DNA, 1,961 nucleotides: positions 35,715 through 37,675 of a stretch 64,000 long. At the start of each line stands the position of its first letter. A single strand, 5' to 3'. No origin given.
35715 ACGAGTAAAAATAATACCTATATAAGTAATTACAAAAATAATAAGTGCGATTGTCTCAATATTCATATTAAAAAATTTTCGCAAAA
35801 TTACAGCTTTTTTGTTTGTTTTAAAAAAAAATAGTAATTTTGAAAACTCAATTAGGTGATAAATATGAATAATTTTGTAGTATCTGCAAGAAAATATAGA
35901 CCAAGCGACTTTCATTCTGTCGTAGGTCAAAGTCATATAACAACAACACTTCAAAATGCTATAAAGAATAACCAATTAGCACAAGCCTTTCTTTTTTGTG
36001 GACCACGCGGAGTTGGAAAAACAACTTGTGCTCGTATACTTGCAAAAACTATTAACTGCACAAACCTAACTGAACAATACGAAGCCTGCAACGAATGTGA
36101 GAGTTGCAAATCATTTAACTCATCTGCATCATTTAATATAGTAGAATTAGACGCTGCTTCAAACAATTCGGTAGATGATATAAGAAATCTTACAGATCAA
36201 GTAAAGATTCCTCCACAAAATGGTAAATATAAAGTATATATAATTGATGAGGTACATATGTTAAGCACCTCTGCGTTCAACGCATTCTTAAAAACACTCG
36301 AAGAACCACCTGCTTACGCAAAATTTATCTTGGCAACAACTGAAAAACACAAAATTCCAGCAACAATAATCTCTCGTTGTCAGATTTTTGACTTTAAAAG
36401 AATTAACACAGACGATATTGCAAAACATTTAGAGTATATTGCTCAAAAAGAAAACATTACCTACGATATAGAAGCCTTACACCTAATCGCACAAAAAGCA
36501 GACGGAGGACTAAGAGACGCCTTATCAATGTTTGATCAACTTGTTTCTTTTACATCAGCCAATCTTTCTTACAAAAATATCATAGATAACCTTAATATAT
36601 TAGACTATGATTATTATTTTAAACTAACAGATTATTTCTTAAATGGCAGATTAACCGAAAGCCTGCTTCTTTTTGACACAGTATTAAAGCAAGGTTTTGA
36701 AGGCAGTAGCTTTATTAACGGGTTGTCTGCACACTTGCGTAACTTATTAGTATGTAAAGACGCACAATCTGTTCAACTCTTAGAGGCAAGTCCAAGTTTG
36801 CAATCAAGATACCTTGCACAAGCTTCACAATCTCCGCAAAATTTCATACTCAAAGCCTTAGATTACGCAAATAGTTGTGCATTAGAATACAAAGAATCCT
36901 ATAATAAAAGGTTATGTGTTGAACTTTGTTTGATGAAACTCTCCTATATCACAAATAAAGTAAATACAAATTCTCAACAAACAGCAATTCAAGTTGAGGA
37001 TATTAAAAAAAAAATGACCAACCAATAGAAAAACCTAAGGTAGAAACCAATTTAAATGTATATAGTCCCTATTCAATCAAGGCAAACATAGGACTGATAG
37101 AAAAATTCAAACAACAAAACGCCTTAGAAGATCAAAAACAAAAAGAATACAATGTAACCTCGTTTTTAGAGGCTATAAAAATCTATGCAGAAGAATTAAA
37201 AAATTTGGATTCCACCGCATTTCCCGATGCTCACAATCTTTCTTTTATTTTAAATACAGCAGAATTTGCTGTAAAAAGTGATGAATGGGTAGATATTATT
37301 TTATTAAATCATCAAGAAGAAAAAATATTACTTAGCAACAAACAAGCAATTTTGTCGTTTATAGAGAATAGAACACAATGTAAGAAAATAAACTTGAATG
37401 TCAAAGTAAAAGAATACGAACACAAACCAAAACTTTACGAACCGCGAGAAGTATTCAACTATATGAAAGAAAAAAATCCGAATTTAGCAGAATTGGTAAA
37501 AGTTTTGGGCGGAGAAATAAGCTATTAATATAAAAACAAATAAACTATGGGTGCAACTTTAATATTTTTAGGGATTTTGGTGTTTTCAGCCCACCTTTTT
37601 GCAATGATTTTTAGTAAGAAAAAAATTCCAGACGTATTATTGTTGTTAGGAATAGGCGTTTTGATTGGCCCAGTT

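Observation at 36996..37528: dnaX is split at an A10 run; the tau-type C-terminus is reachable only by a -1 shift or an A11 transcript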

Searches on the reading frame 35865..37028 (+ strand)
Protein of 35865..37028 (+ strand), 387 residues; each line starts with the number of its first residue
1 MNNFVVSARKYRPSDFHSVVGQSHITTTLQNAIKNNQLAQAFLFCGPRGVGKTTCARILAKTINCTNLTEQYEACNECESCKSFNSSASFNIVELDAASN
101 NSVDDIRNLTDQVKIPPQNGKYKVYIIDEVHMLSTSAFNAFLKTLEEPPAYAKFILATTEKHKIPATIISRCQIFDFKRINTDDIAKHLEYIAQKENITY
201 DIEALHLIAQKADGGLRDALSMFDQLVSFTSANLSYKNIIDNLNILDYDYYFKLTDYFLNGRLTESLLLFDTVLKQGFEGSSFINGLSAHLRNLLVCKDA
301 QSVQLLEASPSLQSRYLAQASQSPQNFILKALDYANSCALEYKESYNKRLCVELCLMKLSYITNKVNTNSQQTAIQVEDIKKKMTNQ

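Call 44: find_encoding_contigs(protein=window:35865-37028:+, flank=1500, max_places=6)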
Protein window:35865-37028:+ (387 aa): 23 contigs read that carry it; 6 places shown.
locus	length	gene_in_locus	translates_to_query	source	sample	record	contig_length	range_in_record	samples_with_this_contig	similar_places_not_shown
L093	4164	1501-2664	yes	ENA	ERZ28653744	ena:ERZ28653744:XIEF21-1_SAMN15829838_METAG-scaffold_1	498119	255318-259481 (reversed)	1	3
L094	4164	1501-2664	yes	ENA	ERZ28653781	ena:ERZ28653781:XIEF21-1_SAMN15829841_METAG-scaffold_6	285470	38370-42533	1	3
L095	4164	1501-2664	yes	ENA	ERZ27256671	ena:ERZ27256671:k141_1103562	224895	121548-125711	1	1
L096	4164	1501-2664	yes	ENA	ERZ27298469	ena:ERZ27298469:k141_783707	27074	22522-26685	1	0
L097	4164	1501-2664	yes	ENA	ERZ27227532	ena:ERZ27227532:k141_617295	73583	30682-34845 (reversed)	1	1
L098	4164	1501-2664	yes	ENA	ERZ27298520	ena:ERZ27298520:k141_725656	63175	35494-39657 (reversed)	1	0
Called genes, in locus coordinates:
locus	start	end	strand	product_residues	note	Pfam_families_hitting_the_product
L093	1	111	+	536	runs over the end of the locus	PF06418:CTP_synth_N, PF00117:GATase, PF07722:Peptidase_C26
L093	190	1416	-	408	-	PF02040:ArsB, PF03600:CitMHS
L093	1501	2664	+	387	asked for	PF05496:RuvB_N (faint), PF13177:DNA_pol3_delta2, PF13401:AAA_22 (weak), PF00004:AAA, PF07728:AAA_5 (faint), PF13173:AAA_14 (faint), PF21960:RCF1-5-like_lid (faint), PF22608:DNAX_ATPase_lid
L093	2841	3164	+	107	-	-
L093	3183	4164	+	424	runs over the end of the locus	PF00999:Na_H_Exchanger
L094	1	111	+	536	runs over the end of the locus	PF06418:CTP_synth_N, PF00117:GATase, PF07722:Peptidase_C26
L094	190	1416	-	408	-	PF02040:ArsB, PF03600:CitMHS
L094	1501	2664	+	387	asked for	PF05496:RuvB_N (faint), PF13177:DNA_pol3_delta2, PF13401:AAA_22 (weak), PF00004:AAA, PF07728:AAA_5 (faint), PF13173:AAA_14 (faint), PF21960:RCF1-5-like_lid (faint), PF22608:DNAX_ATPase_lid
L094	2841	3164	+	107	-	-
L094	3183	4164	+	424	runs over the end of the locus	PF00999:Na_H_Exchanger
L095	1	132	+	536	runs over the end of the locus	PF06418:CTP_synth_N, PF00117:GATase, PF07722:Peptidase_C26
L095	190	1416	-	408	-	PF02040:ArsB, PF03600:CitMHS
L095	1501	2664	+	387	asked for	PF05496:RuvB_N (faint), PF13177:DNA_pol3_delta2, PF13401:AAA_22 (weak), PF00004:AAA, PF07728:AAA_5 (faint), PF13173:AAA_14 (faint), PF21960:RCF1-5-like_lid (faint), PF22608:DNAX_ATPase_lid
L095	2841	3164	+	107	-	-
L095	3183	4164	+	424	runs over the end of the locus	PF00999:Na_H_Exchanger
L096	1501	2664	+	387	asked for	PF05496:RuvB_N (faint), PF13177:DNA_pol3_delta2, PF13401:AAA_22 (weak), PF00004:AAA, PF07728:AAA_5 (faint), PF13173:AAA_14 (faint), PF21960:RCF1-5-like_lid (faint), PF22608:DNAX_ATPase_lid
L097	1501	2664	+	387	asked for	PF05496:RuvB_N (faint), PF13177:DNA_pol3_delta2, PF13401:AAA_22 (weak), PF00004:AAA, PF07728:AAA_5 (faint), PF13173:AAA_14 (faint), PF21960:RCF1-5-like_lid (faint), PF22608:DNAX_ATPase_lid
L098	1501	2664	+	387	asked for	PF05496:RuvB_N (faint), PF13177:DNA_pol3_delta2, PF13401:AAA_22 (weak), PF00004:AAA, PF07728:AAA_5 (faint), PF13173:AAA_14 (faint), PF21960:RCF1-5-like_lid (faint), PF22608:DNAX_ATPase_lid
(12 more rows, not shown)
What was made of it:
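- The identical split product occurs in 69 collection blocks (call 44).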

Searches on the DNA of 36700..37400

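Call 55: search_rna_families(source=window, start=36700, end=37400, threshold=evalue, max_evalue=10)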
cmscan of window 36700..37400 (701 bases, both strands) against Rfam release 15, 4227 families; matches with E-value up to 10: 5.
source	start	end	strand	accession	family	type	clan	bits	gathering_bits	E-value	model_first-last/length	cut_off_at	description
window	36918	36993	-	RF04290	mir-1197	Gene; miRNA;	CL00149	19.7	80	0.17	1-84/84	no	mir-1197 microRNA precursor family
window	37191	37286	-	RF02269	HPnc0580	Gene; sRNA;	-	18.9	37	2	1-105/105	no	Heliobacter pylori small RNA HPnc0580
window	37249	37304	+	RF02074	STnc240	Gene; sRNA;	-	17.9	55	8.5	1-77/77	no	Enterobacterial sRNA STnc240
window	36733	36759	-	RF01350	CRISPR-DR41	Gene; CRISPR;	-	16.6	36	2.9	1-29/29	no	CRISPR RNA direct repeat element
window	37162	37262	-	RF00397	SNORA14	Gene; snRNA; snoRNA; HACA-box;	-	14.7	36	5.8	1-135/135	no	Small nucleolar RNA SNORA14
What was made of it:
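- On E. coli-type dnaX -1 ribosomal frameshift: No Rfam hit at E<=10 (call 55).
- Tried and rejected: Rfam scan of 36700-37400 at E<=10: only chance-level hits to unrelated families (call 55).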

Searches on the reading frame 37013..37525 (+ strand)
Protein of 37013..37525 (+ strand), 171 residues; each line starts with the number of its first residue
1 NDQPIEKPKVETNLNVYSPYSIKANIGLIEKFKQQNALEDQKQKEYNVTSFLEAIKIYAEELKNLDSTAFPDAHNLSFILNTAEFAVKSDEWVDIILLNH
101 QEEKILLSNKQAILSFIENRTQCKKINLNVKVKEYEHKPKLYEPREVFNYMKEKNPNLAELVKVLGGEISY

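Call 4: search_protein_families(library=pfam, proteins=[window:37013-37525:+], max_evalue=1)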
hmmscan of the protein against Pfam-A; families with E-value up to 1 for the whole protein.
seq(171 aa): 0 families

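Call 5: search_protein_families(library=ncbifam, proteins=[window:37013-37525:+], max_evalue=1)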
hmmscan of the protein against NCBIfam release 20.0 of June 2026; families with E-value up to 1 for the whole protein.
seq(171 aa): 2 families
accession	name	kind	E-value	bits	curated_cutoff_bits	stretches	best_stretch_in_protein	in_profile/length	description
NF011531.0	PRK14971.1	equivalog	8e-11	41.5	685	1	42-169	493-613/614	DNA polymerase III subunit gamma/tau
NF011489.0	PRK14896.1-5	equivalog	0.025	14.2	236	1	87-165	94-172/217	16S ribosomal RNA methyltransferase A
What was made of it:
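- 37007..37528 (+): -1 frame ORF encoding the tau-specific C-terminal region: linker, SP[YF]SI motif and the C-terminal domain (DUF8439-type in relatives). NF011531 PRK14971 positions 493-613 of 614, E=8e-11 (call 5).
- The downstream frame is DnaX: PRK14971 positions 493-613, E=8e-11 (call 5).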

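Call 47: search_solved_structures(query=window:37013-37525:+, max_evalue=1)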
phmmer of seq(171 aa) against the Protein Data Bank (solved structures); distinct sequences matched with E-value up to 1: 0.
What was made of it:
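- Tried and rejected: PDB sequence search with the same part: no hit (call 47).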
